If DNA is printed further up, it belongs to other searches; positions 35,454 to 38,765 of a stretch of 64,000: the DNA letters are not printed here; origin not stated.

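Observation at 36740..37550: Wzc-like co-polymerase lengthened to 1003 aa by two families of in-frame tandem repeats in its periplasmic coiled coil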

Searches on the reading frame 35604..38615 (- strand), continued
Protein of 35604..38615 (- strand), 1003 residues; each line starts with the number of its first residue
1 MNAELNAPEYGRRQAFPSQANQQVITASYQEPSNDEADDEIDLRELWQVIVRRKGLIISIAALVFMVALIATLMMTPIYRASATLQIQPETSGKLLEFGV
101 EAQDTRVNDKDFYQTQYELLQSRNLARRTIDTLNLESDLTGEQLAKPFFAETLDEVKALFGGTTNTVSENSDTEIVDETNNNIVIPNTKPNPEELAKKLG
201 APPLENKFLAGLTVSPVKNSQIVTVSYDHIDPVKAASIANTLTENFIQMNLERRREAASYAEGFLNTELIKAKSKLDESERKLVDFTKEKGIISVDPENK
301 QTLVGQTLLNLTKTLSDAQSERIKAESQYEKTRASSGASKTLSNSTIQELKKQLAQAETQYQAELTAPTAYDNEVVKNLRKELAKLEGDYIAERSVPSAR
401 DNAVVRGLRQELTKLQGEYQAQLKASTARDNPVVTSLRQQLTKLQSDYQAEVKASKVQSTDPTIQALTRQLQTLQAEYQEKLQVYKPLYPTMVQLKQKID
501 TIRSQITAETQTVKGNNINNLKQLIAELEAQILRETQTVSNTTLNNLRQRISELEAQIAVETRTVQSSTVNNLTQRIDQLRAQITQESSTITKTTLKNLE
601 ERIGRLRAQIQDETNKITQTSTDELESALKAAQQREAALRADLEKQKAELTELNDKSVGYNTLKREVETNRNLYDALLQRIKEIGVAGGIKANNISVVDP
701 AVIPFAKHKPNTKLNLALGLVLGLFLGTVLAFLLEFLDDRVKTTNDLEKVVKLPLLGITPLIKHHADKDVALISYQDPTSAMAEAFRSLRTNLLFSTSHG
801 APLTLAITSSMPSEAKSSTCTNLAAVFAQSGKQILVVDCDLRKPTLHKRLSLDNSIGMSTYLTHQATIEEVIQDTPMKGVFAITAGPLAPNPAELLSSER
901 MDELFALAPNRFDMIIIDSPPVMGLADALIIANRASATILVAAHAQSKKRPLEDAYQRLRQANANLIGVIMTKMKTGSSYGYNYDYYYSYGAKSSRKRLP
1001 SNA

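Call 35: predict_structure(alignment_id=A2)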
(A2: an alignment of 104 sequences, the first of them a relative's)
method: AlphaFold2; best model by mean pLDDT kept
length: 1003 residues; sequences in the alignment: 104
mean_pLDDT: 77.2   pTM: 0.46
mean pLDDT of the five models: 77.2, 77.2, 76.8, 75.3, 73.9
residues with pLDDT >= 90: 320; 70-90: 414; 50-70: 132; < 50: 137
segments of 3 or more residues with pLDDT < 50: 1-35, 99-104, 161-190, 290-308, 646-658, 977-1003
pLDDT, mean of each block of 10 residues (from residue 1): 36 37 35 49 78 90 92 91 90 49 57 89 95 91 60 68 38 37 43 57 90 92 95 96 93 77 76 75 56 34 46 63 71 59 77 86 77 83 89 80 87 89 69 85 88 66 82 85 67 83 83 78 86 81 83 86 82 87 85 83 84 77 71 68 49 40 64 73 63 84 92 90 91 88 88 91 78 91 93 86 95 91 96 97 92 96 97 97 93 92 96 97 88 96 93 95 94 63 37 36 33
secondary structure, 60 per line:
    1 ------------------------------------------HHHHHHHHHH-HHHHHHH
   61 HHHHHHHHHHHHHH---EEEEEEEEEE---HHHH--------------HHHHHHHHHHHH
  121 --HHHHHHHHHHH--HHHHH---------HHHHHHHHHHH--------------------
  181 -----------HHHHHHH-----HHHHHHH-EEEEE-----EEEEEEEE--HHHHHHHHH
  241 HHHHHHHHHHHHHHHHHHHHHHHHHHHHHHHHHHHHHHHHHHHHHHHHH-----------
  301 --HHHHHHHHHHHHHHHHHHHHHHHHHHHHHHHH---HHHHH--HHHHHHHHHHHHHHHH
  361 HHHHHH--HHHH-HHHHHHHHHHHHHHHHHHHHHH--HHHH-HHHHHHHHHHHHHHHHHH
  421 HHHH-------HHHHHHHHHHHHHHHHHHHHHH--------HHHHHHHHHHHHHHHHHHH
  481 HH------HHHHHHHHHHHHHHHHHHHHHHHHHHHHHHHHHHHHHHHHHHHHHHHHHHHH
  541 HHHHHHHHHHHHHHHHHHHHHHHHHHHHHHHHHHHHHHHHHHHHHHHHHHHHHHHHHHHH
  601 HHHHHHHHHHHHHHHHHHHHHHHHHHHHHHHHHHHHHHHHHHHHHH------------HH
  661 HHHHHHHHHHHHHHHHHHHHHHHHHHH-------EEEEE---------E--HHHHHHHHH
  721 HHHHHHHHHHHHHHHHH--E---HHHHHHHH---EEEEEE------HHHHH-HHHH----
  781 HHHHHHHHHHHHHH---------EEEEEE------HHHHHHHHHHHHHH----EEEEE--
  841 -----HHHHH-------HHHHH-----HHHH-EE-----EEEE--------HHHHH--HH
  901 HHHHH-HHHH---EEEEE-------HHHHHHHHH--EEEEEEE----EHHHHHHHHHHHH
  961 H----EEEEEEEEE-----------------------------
elements in order (helices of 4 or more, strands of 3 or more residues): H43-52 H54-74 E78-87 H91-94 H109-120 H123-133 H136-140 H150-160 H192-198 H204-210 E212-216 E222-229 H232-289 H303-334 H338-342 H345-366 H369-372 H374-395 H398-401 H403-424 H432-453 H462-482 H489-646 H659-687 E695-699 H712-737 H744-751 E755-760 H767-771 H773-776 H781-794 E804-809 H816-829 E834-838 H846-850 H858-862 H868-871 E880-883 H892-896 H899-905 H907-910 E914-918 H926-934 E937-943 H949-961 E966-974

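Call 39: fold_search(model_id=the predicted structure, library=pdb)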
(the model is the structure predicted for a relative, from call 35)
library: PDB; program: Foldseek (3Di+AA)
matches with E <= 10: 1217; with E <= 0.001: 90
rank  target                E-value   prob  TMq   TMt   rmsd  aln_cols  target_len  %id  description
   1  9exq_A                4.9e-26  1.00  0.33  0.48  47.6      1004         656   18  Wzc-K540M-3YE-N711Y MgADP C1 (released 2025-04-23)
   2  9r64_I                5.4e-26  1.00  0.36  0.50  60.2      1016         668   18  CPS secretion pathway Wza-Wzc_C1 (Conf 0) (released 2026-03-04)
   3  9r62_K                8.8e-26  1.00  0.36  0.51  31.4      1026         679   18  CPS co-polymerase Wzc_C1 (released 2026-03-04)
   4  9exo_A                9.6e-26  1.00  0.33  0.47  36.1      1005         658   18  Wzc-K540M-2YE MgADP C1 (released 2025-04-23)
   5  9i2q_A                1.7e-25  1.00  0.34  0.49  44.7       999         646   18  Wzc-K540M-3YE MgADP C1 (released 2025-04-30)
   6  7nhr_A                1.7e-25  1.00  0.33  0.47  43.4      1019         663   19  Putative transmembrane protein Wzc K540M C1 (released 2021-08-25)
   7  9r68_I                7.7e-25  1.00  0.37  0.53  61.9      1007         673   18  CPS secretion pathway Wza-Wzc_C1 (Conf 2) (released 2026-03-04)
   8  7nib_A                5.8e-24  1.00  0.35  0.51  33.9      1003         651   18  Wzc-K540M-4YE C1 (released 2021-08-25)
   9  9r62_I                1.0e-22  1.00  0.36  0.55  21.7      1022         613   16  CPS co-polymerase Wzc_C1 (released 2026-03-04)
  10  9r6b_I                1.3e-22  1.00  0.37  0.57  29.8      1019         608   16  CPS secretion pathway Wza-Wzc (Conf 4) (released 2026-03-04)
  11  7nhr_B                1.1e-21  1.00  0.35  0.56  12.7      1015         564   15  Putative transmembrane protein Wzc K540M C1 (released 2021-08-25)
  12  9exq_C                6.9e-21  1.00  0.34  0.55  12.5      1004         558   15  Wzc-K540M-3YE-N711Y MgADP C1 (released 2025-04-23)
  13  9exo_C                7.3e-21  1.00  0.34  0.56  12.6      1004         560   15  Wzc-K540M-2YE MgADP C1 (released 2025-04-23)
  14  9exo_B                1.4e-20  1.00  0.34  0.55  13.2       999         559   15  Wzc-K540M-2YE MgADP C1 (released 2025-04-23)
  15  9i2q_B                3.5e-20  1.00  0.34  0.56  14.6       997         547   15  Wzc-K540M-3YE MgADP C1 (released 2025-04-30)
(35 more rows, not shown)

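Call 40: search_solved_structures(query=P0019, show_alignments=1, max_evalue=1e-10)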
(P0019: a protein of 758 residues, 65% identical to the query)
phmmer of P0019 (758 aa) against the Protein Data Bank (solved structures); distinct sequences matched with E-value up to 1e-10: 16.
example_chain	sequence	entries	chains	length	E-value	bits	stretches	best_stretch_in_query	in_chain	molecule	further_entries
7nhr_A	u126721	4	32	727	2.4e-59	204.6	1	351-748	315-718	Putative transmembrane protein Wzc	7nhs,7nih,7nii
9exo_H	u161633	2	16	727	1e-58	202.6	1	351-747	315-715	Putative transmembrane protein Wzc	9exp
9i2q_D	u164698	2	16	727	1.8e-58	201.7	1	351-745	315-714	Putative transmembrane protein Wzc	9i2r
9exq_D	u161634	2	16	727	3.6e-58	200.8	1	351-750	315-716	Putative transmembrane protein Wzc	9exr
9xgv_A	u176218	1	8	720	9.5e-58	199.4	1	351-749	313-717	Tyrosine-protein kinase wzc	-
7ni2_A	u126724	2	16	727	1.9e-57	198.4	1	351-743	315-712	Tyrosine-protein kinase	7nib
9r62_I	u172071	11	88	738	2e-57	198.3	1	351-752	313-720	Tyrosine-protein kinase wzc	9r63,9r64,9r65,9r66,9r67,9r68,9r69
4jmp_A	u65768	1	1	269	3.8e-43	151.1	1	491-746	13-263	C-terminal fragment of CapA, Protein tyrosine kinase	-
4jlv_A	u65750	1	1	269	6.2e-43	150.4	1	492-743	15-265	C-terminal fragment of Membrane protein CapA1, Putative uncharacterized protein capB1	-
3bfv_A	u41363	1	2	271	1.7e-42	149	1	492-746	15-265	Membrane protein CapA1, Protein tyrosine kinase,Protein tyrosine kinase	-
2ved_A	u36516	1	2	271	1.1e-41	146.2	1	492-746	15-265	MEMBRANE PROTEIN CAPA1, PROTEIN TYROSINE KINASE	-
3cio_A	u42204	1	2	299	2.4e-40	141.9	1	532-749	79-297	Tyrosine-protein kinase etk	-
3la6_A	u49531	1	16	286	8.8e-38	133.4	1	517-749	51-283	Tyrosine-protein kinase wzc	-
6z0p_A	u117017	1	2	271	5e-37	130.9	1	501-742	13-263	BceF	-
6u1q_A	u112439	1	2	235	2e-28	102.5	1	537-749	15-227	VpsO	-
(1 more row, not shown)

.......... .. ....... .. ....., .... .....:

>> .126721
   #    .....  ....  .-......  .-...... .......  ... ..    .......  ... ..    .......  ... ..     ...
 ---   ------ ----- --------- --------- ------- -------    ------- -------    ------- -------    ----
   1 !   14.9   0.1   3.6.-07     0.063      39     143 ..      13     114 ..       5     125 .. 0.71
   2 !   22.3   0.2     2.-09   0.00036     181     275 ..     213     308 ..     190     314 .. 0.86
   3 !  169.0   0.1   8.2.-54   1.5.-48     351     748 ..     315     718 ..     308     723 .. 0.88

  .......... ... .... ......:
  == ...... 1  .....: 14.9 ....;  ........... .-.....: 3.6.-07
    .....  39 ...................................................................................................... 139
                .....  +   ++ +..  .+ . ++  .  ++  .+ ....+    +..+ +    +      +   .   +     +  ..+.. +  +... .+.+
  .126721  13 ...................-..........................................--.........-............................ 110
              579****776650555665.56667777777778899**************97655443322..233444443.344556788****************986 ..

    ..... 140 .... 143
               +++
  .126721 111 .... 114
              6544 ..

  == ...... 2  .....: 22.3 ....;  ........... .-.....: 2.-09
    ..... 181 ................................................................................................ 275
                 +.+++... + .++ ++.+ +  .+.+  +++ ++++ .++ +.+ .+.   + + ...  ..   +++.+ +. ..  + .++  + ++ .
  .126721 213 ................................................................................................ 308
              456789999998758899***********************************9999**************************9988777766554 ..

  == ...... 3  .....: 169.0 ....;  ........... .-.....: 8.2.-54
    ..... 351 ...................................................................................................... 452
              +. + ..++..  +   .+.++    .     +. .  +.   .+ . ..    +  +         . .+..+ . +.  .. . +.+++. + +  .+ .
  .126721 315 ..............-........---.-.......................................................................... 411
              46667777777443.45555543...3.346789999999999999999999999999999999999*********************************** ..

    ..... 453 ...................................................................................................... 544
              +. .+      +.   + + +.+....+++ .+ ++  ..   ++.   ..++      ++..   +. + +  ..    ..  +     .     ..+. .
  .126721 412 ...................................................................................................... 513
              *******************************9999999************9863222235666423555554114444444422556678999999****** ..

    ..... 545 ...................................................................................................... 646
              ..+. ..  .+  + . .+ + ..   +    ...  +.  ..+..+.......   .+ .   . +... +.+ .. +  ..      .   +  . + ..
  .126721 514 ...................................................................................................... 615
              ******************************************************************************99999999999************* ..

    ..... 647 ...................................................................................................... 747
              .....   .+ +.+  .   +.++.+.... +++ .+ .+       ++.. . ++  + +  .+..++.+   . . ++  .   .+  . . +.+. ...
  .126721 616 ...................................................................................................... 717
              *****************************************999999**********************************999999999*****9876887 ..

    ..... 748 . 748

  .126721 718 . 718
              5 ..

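Call 49: list_cluster_members(proteins=[P0001, P0002, P0003, P0004, P0011, P0009, P0006, P0013, P0005, P0015])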
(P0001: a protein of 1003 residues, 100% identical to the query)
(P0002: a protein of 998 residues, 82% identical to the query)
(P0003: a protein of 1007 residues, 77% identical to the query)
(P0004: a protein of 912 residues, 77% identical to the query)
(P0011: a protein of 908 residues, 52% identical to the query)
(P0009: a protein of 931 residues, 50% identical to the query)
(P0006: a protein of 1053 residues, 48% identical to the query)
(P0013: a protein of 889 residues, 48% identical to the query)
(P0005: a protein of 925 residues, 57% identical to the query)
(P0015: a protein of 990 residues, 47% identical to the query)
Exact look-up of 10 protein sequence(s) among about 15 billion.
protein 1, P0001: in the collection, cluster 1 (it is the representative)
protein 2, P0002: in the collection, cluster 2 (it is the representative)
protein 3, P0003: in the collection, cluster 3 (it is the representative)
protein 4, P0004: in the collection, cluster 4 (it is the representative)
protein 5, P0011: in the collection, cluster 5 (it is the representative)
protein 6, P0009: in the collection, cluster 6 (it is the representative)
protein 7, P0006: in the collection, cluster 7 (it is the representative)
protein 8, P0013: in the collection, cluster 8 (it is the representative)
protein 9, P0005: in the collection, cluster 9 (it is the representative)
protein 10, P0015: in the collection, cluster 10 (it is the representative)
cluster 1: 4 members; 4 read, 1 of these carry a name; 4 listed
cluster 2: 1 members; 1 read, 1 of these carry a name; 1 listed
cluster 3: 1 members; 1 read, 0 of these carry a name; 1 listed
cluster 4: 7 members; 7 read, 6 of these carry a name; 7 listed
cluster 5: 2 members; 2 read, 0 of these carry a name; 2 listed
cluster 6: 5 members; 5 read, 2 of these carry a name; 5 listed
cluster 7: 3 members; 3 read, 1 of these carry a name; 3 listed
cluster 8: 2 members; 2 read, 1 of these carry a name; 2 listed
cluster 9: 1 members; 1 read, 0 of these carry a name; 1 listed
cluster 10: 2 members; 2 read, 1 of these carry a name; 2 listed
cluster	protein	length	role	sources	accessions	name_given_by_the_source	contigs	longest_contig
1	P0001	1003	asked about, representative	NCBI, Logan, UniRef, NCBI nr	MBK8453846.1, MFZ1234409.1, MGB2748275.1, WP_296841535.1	MAG: polysaccharide biosynthesis tyrosine autokinase [Thiofilum sp.] | polysaccharide biosynthesis tyrosine autokinase n=1 Tax=Thiofilum sp. TaxID=2212733 ... | polysaccharide biosynthesis tyrosine autokinase [Thiofilum sp.]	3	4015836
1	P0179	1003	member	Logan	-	-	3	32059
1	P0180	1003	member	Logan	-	-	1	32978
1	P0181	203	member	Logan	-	-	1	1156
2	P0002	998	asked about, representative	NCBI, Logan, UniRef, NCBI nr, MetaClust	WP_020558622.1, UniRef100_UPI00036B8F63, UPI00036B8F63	polysaccharide biosynthesis tyrosine autokinase [Thiofilum flexile] | polysaccharide biosynthesis tyrosine autokinase n=1 Tax=Thiofilum flexile TaxID=125627 ... | status=active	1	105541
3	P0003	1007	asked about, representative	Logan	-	-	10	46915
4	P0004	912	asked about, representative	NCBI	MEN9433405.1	MAG: hypothetical protein RLZZ422_994, partial [Pseudomonadota bacterium]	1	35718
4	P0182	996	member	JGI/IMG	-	capsular exopolysaccharide synthesis family protein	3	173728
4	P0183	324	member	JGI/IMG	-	capsular exopolysaccharide synthesis family protein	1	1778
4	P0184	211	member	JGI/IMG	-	capsular exopolysaccharide synthesis family protein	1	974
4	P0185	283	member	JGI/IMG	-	capsular exopolysaccharide synthesis family protein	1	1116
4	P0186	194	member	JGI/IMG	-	capsular exopolysaccharide synthesis family protein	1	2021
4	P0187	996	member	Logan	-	-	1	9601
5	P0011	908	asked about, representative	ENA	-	-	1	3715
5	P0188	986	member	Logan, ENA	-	-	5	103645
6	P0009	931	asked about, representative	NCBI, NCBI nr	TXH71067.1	MAG: polysaccharide biosynthesis tyrosine autokinase [Thiothrix sp.]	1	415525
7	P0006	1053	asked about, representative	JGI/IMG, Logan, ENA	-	-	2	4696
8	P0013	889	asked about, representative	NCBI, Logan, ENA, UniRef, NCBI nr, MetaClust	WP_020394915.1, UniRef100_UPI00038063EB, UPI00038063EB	polysaccharide biosynthesis tyrosine autokinase [Thiolinea disciformis] | polysaccharide biosynthesis tyrosine autokinase n=1 Tax=Thiolinea disciformis ... | status=active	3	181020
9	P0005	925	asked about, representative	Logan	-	-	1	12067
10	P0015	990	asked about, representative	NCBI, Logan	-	-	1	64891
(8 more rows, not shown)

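Call 63: find_encoding_contigs(protein=P0013, flank=5000, max_places=1)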
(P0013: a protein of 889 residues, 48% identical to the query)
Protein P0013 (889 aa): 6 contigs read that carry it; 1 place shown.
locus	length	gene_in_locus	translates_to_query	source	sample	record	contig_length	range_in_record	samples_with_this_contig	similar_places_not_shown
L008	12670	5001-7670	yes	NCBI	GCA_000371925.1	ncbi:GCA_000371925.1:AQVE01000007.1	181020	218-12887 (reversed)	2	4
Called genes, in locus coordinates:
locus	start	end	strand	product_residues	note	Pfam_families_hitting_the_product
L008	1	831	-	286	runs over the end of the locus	PF10112:Halogen_Hydrol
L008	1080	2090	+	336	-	-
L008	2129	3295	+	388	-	PF02826:2-Hacid_dh_C (faint), PF03721:UDPG_MGDP_dh_N, PF03807:F420_oxidored (faint), PF00984:UDPG_MGDP_dh, PF03720:UDPG_MGDP_dh_C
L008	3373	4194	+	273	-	PF19567:CpsB_CapC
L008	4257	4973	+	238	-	PF02563:Poly_export, PF10531:SLBB, PF22461:SLBB_2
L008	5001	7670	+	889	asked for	PF02706:Wzz, PF13807:GNVR, PF01656:CbiA, PF10609:ParA, PF13614:AAA_31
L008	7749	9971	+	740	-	-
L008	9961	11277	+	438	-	-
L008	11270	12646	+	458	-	PF04932:Wzy_C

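Call 64: find_encoding_contigs(protein=P0009, flank=5000, max_places=1)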
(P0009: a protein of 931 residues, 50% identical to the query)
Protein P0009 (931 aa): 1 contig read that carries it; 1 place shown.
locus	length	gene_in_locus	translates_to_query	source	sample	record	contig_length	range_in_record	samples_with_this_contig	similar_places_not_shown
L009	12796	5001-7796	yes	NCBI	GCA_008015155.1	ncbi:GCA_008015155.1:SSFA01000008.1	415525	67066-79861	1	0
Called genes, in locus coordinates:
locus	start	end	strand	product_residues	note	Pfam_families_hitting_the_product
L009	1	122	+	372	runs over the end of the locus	PF00534:Glycos_transf_1, PF13692:Glyco_trans_1_4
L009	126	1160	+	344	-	PF01370:Epimerase, PF04321:RmlD_sub_bind, PF16363:GDP_Man_Dehyd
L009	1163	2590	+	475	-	PF00483:NTP_transferase, PF12804:NTP_transf_3 (weak), PF22640:ManC_GMP_beta-helix, PF01050:MannoseP_isomer, PF07883:Cupin_2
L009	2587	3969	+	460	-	PF02878:PGM_PMM_I, PF02879:PGM_PMM_II, PF02880:PGM_PMM_III, PF00408:PGM_PMM_IV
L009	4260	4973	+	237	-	PF02563:Poly_export, PF22461:SLBB_2, PF10531:SLBB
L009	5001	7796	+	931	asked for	PF02706:Wzz, PF13807:GNVR, PF00142:Fer4_NifH (faint), PF01656:CbiA, PF10609:ParA, PF13614:AAA_31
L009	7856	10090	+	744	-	-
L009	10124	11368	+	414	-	-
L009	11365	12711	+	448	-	PF04932:Wzy_C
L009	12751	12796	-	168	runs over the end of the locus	-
